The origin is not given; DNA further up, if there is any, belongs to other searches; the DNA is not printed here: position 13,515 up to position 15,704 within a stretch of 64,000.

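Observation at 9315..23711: Tandem expansion of five PMT/ArnT-like GT-C glycosyltransferases interleaved with DPM1-like GT2 enzymes: a lipid-linked-sugar extracytoplasmic glycosylation system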

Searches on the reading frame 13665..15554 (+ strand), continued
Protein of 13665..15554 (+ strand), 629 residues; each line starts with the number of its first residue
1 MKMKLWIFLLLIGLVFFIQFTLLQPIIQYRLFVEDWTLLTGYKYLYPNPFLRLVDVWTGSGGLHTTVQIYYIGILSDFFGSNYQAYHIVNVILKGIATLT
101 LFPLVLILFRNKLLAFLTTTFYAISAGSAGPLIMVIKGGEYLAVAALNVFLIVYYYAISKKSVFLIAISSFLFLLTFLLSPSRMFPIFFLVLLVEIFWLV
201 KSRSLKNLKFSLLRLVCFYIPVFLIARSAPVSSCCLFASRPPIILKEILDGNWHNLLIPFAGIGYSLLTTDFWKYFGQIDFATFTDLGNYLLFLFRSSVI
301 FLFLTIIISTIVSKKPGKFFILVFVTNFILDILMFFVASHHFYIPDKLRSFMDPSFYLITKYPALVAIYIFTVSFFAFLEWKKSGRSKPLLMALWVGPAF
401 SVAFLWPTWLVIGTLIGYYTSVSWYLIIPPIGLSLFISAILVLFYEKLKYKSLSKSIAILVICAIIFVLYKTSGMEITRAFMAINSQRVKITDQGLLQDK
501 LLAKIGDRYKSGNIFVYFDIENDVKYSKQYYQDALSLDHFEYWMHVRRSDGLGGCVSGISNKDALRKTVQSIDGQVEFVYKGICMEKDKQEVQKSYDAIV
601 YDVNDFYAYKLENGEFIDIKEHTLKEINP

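Call 74: fold_search(model_id=the predicted structure, library=pdb)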
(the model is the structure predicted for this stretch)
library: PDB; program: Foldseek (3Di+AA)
matches with E <= 10: 274; with E <= 0.001: 10
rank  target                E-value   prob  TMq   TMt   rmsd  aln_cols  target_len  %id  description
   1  5ogl_A                4.6e-05  1.00  0.40  0.36  16.2       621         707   12  Structure of bacterial oligosaccharyltransferase PglB in complex with an acceptor peptide and an lipid-linked oligosac (released 2017-10-25)
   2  6gxc_A                7.6e-05  1.00  0.41  0.37  15.8       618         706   10  Bacterial oligosaccharyltransferase PglB in complex with an inhibitory peptide and a reactive lipid-linked oligosaccha (released 2018-11-14)
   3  8agc_A                9.9e-05  1.00  0.40  0.37  17.5       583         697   14  Structure of yeast oligosaccharylransferase complex with lipid-linked oligosaccharide and non-acceptor peptide bound (released 2022-12-07)
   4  6s7t_A                1.3e-04  1.00  0.43  0.39  15.2       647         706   12  Cryo-EM structure of human oligosaccharyltransferase complex OST-B (released 2019-12-18)
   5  8b6l_I                2.1e-04  1.00  0.40  0.38  15.2       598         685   12  Subtomogram average of the human Sec61-TRAP-OSTA-translocon (released 2022-12-07)
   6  6ezn_F                2.6e-04  1.00  0.44  0.42  14.1       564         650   12  Cryo-EM structure of the yeast oligosaccharyltransferase (OST) complex (released 2018-01-17)
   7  3rce_A                2.6e-04  1.00  0.40  0.38  14.6       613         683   10  Bacterial oligosaccharyltransferase PglB (released 2011-06-15)
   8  8agb_A                4.2e-04  1.00  0.29  0.28  15.7       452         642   13  Structure of yeast oligosaccharylransferase complex with lipid-linked oligosaccharide bound (released 2022-12-07)
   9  7oci_F                5.2e-04  1.00  0.38  0.37  14.7       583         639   11  Cryo-EM structure of yeast Ost6p containing oligosaccharyltransferase complex (released 2022-02-16)
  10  9n9j_I                5.7e-04  1.00  0.41  0.37  15.7       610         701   11  Structure of a GRP94 folding intermediate engaged with a CCDC134- and FKBP11-bound secretory translocon (released 2025-11-19)
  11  8age_A                1.5e-03  1.00  0.29  0.29  15.0       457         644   14  Structure of yeast oligosaccharylransferase complex with acceptor peptide bound (released 2022-12-07)
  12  6c26_A                2.1e-03  1.00  0.27  0.27  17.2       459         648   14  The Cryo-EM structure of a eukaryotic oligosaccharyl transferase complex (released 2018-01-31)
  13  7zlh_A                3.4e-03  1.00  0.36  0.35  16.4       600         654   11  Cryo-EM structure of C-mannosyltransferase CeDPY19, in apo state, bound to CMT2-Fab and anti-Fab nanobody (released 2023-01-11)
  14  9s6t_A                5.5e-03  1.00  0.37  0.45  10.1       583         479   13  Ternary cryo-EM structure of chicken ALG12 with Dol25-PP-GlcNAc2Man7, Dol25-P-Man, and Fab (released 2026-03-18)
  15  5f15                  5.5e-03  0.99  0.24  0.27  18.3       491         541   10  Crystal Structure of ArnT from Cupriavidus metallidurans bound to Undecaprenyl phosphate (released 2016-02-17)
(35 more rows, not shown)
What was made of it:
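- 13665..15554 (+): Paralog B of family X. This is the protein that was modelled. Foldseek top hits are PglB and STT3 (call 74).
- Foldseek independently ranks PglB, STT3, DPY19, ALG12 and ArnT first for B (call 74). Foldseek ranks PglB and STT3 first, with near full-length alignments of 13 TM helices plus a C-terminal domain (call 74).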

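Call 77: search_protein_families(library=pfam, alignment_id=A4, max_evalue=0.1)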
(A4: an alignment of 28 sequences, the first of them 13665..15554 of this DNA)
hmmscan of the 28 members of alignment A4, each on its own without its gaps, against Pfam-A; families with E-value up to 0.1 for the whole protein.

A. member 1, window:13665-15554:+ (629 aa): 1 family
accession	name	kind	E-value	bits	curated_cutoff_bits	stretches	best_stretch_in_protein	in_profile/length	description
PF18876.6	AFF4_CHD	-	0.056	13.3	24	1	562-611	37-85/264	AFF4, C-terminal homology domain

B. families by the number of members that match (of 28 scanned): 7 families
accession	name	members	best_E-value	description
PF00535.33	Glycos_transf_2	1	3e-19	Glycosyl transferase family 2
PF24677.1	DUF7657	1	2e-05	Domain of unknown function (DUF7657)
PF13231.12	PMT_2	1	0.0031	Dolichyl-phosphate-mannose-protein mannosyltransferase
PF05541.17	Spheroidin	1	0.0052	Entomopoxvirus spheroidin protein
PF15232.11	DUF4585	1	0.022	Domain of unknown function (DUF4585)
PF18876.6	AFF4_CHD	1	0.056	AFF4, C-terminal homology domain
PF13964.12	Kelch_6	1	0.092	Kelch motif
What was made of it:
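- Tried and rejected: Pfam scan of 28 divergent relatives, which gave only one sub-threshold PMT_2 hit and one sub-threshold DUF7657 hit (call 77).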
